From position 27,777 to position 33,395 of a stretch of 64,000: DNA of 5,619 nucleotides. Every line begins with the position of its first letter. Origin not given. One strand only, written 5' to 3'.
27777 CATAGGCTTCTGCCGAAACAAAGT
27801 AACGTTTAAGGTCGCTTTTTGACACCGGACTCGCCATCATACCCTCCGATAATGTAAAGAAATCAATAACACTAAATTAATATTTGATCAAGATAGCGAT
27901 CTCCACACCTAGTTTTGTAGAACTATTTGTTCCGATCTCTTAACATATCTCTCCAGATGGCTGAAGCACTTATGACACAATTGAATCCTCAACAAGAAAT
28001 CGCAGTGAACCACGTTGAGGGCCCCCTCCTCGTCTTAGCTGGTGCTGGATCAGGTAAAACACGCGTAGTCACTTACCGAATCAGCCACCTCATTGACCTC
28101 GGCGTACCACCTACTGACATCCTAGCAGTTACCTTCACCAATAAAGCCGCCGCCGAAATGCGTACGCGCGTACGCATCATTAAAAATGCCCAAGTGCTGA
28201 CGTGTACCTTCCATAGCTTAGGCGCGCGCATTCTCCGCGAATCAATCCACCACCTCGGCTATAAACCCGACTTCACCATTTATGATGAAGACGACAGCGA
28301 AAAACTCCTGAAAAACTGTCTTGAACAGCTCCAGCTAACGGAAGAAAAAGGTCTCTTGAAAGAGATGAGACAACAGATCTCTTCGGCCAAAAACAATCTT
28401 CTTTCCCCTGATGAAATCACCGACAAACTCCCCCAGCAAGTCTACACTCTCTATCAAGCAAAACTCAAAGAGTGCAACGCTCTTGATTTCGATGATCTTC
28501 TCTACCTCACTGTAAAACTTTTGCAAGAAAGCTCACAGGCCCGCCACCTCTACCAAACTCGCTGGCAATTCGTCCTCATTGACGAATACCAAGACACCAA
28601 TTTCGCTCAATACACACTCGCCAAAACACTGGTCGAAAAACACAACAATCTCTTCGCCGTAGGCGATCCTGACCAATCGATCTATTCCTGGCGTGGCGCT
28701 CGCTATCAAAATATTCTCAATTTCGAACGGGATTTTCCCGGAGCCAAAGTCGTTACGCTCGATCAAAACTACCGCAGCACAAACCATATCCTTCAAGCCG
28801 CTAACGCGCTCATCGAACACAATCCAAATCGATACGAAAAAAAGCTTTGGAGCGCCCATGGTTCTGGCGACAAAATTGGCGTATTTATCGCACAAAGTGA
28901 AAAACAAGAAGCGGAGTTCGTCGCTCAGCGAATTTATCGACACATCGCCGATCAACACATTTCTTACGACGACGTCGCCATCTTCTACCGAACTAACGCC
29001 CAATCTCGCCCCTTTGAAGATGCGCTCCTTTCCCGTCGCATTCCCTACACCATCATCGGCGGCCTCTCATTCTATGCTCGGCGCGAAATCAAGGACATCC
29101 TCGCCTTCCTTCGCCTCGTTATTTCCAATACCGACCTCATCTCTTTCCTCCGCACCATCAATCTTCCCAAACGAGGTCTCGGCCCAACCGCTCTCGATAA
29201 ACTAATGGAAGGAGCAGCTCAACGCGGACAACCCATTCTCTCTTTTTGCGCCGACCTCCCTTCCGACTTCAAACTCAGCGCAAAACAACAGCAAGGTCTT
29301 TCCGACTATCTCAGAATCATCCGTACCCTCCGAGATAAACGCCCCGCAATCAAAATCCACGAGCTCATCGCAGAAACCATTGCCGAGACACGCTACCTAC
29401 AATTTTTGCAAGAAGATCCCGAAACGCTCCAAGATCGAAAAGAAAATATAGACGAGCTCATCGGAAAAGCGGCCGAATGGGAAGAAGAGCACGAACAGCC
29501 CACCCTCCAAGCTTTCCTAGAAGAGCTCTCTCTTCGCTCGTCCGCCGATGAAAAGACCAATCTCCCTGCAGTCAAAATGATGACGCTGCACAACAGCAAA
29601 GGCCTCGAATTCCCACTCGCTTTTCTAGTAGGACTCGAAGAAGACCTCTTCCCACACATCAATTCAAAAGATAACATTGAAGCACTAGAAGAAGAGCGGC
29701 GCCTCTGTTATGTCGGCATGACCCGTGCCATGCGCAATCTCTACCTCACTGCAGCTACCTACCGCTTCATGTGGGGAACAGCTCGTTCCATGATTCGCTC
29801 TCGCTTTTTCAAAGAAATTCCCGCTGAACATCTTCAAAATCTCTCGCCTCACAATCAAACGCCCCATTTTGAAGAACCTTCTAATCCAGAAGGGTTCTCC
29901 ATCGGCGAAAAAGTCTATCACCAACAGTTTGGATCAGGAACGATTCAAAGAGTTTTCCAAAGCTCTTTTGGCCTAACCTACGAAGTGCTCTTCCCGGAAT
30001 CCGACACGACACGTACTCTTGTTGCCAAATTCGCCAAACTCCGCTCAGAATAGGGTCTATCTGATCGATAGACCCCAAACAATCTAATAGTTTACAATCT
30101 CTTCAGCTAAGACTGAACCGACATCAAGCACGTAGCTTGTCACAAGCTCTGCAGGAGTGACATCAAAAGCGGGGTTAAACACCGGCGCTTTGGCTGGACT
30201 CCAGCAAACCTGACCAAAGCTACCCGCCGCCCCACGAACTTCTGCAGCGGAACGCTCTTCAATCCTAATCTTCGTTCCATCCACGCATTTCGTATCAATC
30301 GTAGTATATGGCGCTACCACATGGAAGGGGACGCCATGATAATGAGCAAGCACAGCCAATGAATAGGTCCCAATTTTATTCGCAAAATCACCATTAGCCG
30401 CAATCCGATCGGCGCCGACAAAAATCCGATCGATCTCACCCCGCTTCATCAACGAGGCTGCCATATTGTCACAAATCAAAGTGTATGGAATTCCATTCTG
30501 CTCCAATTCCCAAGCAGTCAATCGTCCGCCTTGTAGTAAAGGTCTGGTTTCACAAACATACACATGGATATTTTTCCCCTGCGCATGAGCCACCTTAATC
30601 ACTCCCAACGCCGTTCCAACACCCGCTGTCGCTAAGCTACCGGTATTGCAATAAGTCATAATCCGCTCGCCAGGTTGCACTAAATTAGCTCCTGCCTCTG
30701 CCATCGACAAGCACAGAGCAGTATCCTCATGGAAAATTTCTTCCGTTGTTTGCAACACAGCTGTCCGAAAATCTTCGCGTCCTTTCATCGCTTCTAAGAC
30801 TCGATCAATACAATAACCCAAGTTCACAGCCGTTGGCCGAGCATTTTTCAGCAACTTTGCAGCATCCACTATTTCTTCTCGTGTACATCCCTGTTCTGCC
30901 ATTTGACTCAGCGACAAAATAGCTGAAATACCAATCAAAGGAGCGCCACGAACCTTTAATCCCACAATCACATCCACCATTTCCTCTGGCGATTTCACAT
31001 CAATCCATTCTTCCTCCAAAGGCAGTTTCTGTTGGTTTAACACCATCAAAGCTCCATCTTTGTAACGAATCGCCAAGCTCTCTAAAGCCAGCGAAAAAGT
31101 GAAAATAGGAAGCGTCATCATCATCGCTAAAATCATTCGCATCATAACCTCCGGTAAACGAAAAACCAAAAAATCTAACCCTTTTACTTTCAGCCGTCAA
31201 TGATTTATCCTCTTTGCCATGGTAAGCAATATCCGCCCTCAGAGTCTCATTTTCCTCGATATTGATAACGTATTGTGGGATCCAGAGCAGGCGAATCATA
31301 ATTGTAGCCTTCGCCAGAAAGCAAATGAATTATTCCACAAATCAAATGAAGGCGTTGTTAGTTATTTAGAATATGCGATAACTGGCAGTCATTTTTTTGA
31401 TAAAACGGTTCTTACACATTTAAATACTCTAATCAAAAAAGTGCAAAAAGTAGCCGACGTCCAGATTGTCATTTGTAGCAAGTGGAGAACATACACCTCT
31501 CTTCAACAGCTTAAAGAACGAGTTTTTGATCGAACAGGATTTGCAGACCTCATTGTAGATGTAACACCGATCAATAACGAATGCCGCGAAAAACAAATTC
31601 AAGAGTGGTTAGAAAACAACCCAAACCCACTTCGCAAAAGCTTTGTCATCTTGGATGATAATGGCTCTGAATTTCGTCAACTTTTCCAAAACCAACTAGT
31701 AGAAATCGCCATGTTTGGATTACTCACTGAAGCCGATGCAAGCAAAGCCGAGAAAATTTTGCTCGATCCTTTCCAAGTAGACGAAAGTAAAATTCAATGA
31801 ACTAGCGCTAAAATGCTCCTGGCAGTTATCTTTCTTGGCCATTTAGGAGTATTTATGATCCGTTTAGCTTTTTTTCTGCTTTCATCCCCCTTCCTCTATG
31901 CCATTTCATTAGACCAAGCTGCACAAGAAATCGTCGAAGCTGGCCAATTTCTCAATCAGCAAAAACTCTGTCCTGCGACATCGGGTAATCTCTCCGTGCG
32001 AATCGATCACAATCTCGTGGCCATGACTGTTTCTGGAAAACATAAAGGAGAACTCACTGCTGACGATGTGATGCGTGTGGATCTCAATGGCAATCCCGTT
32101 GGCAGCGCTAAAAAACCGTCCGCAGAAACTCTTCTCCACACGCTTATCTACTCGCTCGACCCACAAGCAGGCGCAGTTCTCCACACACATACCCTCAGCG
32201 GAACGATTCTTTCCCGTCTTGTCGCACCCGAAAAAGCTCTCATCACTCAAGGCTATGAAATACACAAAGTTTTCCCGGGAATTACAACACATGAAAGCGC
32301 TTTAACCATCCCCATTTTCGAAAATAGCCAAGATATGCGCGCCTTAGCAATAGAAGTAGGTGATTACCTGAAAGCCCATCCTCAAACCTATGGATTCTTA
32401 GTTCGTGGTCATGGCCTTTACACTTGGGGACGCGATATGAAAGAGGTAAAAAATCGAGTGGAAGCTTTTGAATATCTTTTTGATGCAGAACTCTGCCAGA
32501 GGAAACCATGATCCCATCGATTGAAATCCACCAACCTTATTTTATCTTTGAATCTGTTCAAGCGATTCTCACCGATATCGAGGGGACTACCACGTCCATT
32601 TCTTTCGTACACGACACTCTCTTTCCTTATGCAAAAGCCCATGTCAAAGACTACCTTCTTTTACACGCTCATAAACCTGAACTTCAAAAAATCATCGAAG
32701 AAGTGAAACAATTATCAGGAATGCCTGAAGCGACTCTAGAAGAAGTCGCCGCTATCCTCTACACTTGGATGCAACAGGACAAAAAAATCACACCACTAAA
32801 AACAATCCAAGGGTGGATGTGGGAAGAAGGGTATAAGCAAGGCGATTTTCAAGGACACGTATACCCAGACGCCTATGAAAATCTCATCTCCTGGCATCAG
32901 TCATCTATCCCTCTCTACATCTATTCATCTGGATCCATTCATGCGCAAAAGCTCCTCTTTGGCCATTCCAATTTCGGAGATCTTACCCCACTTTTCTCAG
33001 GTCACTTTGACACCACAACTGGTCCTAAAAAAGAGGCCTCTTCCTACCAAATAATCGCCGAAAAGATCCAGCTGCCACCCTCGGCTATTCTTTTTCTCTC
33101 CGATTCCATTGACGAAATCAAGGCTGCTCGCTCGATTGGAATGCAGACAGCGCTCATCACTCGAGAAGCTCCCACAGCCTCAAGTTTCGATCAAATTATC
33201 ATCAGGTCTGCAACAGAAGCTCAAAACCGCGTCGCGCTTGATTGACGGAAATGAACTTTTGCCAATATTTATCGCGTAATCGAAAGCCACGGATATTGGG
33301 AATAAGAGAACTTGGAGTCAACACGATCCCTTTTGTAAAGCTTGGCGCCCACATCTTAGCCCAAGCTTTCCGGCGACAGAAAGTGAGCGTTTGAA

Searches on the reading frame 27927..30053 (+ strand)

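Call 15: search_protein_families(library=pfam, proteins=[window:27927-30053:+], max_evalue=0.00001)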
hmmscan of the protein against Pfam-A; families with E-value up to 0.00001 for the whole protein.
window:27927-30053:+ (708 aa): 5 families
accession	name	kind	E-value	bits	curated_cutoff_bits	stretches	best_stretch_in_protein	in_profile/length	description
PF00580.27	UvrD-helicase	-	7.5e-89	298.4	23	1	19-271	1-271/271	UvrD/REP helicase N-terminal domain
PF13361.12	UvrD_C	-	9.7e-73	246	25.6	1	276-610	1-348/350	UvrD-like helicase C-terminal domain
PF13245.12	AAA_19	-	6.4e-25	88.3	25.1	1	24-254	2-132/134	AAA domain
PF13604.12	AAA_30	-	1.4e-07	31.9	27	0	18-93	1-75/191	AAA domain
PF13538.12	UvrD_C_2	-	1.2e-06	28.7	27.4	0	552-607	5-51/52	UvrD-like helicase C-terminal domain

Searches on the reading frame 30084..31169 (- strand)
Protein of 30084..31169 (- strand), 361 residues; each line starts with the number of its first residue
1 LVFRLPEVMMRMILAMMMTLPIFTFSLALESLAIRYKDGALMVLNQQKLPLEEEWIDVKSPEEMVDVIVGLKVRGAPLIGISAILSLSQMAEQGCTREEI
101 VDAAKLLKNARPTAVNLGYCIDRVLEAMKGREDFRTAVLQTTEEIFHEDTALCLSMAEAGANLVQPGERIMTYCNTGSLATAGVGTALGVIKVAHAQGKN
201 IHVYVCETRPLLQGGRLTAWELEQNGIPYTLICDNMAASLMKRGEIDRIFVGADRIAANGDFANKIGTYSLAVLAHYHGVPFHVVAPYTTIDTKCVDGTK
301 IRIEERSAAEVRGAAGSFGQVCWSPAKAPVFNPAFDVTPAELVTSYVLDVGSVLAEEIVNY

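Call 15: search_protein_families(library=pfam, proteins=[window:30084-31169:-], max_evalue=0.00001)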
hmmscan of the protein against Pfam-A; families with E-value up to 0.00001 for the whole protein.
window:30084-31169:- (361 aa): 1 family
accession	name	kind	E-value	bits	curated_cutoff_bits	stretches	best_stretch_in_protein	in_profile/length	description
PF01008.23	IF-2B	-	2.7e-74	250.4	22.4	1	72-352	1-277/280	Initiation factor 2 subunit family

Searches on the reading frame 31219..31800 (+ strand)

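Call 15: search_protein_families(library=pfam, proteins=[window:31219-31800:+], max_evalue=0.00001)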
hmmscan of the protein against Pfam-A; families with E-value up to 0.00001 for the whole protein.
window:31219-31800:+ (193 aa): 1 family
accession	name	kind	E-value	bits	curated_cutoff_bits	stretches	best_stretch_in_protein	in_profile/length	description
PF18143.6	HAD_SAK_2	-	1e-17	65.3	27.5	1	10-173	1-138/139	HAD domain in Swiss Army Knife RNA repair proteins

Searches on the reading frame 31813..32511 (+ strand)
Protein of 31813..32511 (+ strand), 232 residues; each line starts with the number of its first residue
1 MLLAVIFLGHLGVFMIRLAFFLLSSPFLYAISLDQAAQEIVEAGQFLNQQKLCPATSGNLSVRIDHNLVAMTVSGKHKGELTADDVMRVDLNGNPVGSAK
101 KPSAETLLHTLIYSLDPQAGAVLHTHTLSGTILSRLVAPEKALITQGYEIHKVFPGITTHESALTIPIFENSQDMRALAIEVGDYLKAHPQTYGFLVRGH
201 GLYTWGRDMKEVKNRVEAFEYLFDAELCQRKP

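Call 15: search_protein_families(library=pfam, proteins=[window:31813-32511:+], max_evalue=0.00001)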
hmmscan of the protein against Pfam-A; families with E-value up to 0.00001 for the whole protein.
window:31813-32511:+ (232 aa): 1 family
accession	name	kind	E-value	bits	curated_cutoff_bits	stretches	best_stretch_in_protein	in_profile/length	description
PF00596.27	Aldolase_II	-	1.1e-41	143.2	22.2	1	38-225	1-181/183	Class II Aldolase and Adducin N-terminal domain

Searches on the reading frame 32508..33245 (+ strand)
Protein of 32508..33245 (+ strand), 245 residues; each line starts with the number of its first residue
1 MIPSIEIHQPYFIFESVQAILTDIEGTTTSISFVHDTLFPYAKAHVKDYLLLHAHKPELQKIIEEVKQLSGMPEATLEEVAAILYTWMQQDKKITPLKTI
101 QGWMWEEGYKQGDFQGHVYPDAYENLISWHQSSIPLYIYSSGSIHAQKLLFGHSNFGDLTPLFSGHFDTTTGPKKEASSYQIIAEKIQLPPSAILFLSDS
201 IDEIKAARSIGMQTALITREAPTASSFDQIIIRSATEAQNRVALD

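Call 15: search_protein_families(library=pfam, proteins=[window:32508-33245:+], max_evalue=0.00001)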
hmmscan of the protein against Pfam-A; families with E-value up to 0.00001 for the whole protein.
window:32508-33245:+ (245 aa): 1 family
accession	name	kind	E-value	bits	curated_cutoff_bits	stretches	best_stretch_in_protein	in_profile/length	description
PF00702.32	Hydrolase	-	1.3e-14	55.5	26.4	1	18-211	2-191/191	haloacid dehalogenase-like hydrolase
